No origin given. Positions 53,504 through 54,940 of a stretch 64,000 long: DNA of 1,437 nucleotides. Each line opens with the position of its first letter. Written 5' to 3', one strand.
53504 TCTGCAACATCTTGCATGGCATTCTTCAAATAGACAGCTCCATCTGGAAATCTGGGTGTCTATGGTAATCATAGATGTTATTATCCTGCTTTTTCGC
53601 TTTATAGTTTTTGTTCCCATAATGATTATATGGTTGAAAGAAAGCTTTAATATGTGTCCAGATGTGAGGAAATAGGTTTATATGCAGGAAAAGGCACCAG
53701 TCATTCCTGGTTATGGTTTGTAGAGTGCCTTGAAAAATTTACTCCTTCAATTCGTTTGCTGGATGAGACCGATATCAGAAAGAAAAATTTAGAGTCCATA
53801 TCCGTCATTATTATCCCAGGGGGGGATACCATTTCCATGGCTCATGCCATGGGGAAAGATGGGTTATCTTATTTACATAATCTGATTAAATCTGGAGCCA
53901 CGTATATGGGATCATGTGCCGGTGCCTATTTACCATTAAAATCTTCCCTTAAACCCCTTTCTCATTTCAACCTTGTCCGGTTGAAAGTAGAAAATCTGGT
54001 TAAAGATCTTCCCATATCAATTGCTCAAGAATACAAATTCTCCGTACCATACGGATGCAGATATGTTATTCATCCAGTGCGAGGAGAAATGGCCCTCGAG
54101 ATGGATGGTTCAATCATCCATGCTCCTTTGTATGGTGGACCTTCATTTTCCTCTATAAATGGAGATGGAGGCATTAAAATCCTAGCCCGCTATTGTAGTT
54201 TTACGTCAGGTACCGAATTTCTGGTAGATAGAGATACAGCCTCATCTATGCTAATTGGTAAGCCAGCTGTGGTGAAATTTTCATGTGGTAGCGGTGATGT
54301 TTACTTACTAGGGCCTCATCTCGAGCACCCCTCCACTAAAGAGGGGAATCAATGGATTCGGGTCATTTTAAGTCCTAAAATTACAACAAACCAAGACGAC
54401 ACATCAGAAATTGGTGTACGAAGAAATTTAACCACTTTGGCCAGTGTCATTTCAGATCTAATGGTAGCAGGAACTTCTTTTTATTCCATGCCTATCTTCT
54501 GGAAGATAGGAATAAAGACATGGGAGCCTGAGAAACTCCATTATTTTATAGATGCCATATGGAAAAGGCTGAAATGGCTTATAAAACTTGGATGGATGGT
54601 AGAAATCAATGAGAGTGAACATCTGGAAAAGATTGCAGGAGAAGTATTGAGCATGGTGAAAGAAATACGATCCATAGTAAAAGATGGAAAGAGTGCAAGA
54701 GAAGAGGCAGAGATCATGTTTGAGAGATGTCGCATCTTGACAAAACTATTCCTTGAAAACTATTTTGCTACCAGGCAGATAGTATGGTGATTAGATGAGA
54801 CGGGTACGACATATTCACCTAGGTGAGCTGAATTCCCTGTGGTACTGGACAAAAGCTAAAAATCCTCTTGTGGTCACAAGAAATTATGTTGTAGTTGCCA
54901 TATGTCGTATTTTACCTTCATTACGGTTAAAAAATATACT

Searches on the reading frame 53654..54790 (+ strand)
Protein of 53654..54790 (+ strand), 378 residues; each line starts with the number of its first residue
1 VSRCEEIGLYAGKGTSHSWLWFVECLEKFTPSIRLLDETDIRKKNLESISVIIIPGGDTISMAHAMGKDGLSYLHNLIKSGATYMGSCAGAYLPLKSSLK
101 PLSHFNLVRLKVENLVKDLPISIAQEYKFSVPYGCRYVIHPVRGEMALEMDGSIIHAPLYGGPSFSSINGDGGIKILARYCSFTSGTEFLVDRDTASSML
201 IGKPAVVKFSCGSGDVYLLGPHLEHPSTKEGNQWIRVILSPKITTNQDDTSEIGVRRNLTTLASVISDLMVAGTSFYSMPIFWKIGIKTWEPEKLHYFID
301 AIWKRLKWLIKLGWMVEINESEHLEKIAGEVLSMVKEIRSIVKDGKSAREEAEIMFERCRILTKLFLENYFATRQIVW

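Call 72: search_protein_families(library=pfam, proteins=[window:53654-54790:+], max_evalue=0.000001)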
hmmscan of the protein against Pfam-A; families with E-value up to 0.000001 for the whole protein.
window:53654-54790:+ (378 aa): 1 family
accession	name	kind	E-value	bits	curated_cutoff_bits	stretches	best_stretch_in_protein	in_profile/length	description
PF09825.15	BPL_N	-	1.8e-12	47.2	24.2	0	9-93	5-94/283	Biotin-protein ligase, N terminal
